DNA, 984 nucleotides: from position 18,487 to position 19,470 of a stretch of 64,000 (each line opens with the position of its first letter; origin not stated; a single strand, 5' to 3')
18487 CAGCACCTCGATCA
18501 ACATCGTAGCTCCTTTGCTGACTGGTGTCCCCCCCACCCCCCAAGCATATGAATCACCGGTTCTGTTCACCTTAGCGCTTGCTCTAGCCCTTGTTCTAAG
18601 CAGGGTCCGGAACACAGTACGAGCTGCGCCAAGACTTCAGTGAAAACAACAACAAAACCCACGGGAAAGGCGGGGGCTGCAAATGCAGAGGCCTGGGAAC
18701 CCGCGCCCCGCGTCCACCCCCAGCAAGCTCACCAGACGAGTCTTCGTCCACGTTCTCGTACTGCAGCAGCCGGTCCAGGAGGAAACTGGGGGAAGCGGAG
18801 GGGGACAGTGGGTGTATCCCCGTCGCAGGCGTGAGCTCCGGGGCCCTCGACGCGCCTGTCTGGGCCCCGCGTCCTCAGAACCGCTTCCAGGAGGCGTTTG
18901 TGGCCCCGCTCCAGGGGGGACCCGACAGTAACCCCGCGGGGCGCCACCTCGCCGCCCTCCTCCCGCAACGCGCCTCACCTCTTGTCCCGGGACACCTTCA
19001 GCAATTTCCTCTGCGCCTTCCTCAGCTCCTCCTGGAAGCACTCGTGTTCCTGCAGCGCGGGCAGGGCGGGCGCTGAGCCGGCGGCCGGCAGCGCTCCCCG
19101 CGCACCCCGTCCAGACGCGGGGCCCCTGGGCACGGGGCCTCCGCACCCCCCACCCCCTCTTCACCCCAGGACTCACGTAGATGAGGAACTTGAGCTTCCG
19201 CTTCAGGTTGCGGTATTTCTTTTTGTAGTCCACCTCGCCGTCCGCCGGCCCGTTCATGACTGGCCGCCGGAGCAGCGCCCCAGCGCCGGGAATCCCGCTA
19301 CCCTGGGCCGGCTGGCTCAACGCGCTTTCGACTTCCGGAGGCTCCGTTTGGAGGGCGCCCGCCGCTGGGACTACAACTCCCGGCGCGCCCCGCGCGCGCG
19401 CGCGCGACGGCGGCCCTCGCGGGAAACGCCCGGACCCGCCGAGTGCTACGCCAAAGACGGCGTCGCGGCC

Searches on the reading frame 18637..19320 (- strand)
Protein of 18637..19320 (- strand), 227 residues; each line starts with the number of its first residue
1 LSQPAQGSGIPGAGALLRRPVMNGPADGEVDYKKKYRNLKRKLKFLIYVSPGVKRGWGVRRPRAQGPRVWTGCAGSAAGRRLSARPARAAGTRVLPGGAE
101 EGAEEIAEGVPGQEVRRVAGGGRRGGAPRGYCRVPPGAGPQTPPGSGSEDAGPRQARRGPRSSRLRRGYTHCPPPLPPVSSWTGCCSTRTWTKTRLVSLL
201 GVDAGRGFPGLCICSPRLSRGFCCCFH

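Call 66: search_protein_families(library=pfam, proteins=[window:18637-19320:-], max_evalue=0.01)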
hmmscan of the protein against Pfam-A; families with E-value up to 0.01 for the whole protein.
window:18637-19320:- (227 aa): 1 family
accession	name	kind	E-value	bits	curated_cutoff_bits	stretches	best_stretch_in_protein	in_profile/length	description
PF24237.1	INO80E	-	2.7e-05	24.8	27.8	1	31-48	1-18/48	INO80 complex subunit E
